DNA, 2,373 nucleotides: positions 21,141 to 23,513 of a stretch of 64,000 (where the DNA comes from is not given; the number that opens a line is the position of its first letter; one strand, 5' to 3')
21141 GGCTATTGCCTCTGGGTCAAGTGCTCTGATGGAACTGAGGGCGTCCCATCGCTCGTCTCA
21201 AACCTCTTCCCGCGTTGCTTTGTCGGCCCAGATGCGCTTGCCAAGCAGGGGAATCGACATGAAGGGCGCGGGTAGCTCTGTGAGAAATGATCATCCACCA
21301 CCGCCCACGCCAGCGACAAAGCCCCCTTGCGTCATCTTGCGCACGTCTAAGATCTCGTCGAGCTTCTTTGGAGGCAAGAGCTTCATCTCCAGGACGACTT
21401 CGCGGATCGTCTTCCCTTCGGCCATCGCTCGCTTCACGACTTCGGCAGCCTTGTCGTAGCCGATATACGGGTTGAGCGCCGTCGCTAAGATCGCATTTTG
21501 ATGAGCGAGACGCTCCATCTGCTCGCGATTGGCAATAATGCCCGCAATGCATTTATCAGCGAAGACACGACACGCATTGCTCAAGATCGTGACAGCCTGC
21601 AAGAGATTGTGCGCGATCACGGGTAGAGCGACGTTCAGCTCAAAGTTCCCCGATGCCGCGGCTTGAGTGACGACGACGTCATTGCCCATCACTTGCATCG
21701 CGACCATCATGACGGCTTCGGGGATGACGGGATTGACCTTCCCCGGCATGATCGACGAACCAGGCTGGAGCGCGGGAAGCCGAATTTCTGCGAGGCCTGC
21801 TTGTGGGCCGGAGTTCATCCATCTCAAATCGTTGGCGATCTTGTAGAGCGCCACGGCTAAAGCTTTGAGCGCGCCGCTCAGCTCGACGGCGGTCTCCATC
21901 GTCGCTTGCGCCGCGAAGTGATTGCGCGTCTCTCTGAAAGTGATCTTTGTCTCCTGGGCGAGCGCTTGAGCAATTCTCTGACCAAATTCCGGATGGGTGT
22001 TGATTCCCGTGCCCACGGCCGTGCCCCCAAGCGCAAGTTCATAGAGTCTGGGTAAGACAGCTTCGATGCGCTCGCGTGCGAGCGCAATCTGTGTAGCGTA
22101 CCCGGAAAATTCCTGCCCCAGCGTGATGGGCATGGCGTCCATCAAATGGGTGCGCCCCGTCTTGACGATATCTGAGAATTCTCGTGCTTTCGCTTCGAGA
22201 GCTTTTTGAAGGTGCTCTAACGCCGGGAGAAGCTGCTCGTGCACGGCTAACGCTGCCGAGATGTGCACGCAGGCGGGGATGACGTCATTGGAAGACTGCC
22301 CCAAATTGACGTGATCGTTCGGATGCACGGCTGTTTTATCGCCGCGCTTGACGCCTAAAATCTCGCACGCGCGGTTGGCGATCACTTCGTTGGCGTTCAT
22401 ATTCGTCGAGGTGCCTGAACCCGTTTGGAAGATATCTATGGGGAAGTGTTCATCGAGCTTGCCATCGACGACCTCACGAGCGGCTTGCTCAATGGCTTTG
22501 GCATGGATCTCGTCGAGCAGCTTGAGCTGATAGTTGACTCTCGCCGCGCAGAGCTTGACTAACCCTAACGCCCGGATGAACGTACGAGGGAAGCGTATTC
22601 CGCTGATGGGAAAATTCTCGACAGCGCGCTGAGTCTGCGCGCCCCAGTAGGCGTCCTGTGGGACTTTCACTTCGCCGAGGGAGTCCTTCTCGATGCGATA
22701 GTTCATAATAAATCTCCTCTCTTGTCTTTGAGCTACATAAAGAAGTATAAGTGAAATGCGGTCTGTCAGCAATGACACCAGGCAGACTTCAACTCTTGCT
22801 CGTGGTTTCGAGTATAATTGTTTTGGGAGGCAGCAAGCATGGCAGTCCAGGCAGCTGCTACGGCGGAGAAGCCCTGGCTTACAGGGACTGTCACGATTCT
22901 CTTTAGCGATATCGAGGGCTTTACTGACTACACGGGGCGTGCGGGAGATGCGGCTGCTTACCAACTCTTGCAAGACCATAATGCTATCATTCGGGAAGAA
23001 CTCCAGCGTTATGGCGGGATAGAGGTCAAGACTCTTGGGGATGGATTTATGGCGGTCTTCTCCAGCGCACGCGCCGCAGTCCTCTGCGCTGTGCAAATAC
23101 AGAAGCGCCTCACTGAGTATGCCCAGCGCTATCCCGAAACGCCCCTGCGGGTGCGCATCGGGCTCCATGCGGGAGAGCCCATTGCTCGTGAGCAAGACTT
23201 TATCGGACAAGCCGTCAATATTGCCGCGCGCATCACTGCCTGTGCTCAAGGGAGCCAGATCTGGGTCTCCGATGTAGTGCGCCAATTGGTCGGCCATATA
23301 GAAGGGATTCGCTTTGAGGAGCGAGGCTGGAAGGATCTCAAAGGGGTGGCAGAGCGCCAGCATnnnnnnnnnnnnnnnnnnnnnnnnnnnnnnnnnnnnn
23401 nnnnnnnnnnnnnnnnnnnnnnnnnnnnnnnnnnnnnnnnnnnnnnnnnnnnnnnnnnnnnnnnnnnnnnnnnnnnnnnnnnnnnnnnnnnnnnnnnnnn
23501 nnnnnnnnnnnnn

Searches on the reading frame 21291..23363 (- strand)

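Call 64: search_protein_families(library=pfam, proteins=[window:21291-23363:-], max_evalue=0.00001)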
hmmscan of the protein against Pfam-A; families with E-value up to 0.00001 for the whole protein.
window:21291-23363:- (690 aa): 2 families
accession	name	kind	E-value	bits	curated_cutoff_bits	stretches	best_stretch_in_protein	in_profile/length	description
PF00206.25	Lyase_1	-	1.4e-100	337.1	27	1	230-560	1-312/312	Lyase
PF10415.14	FumaraseC_C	-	2.8e-23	82.5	32.5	1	626-679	1-54/54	Fumarase C C-terminus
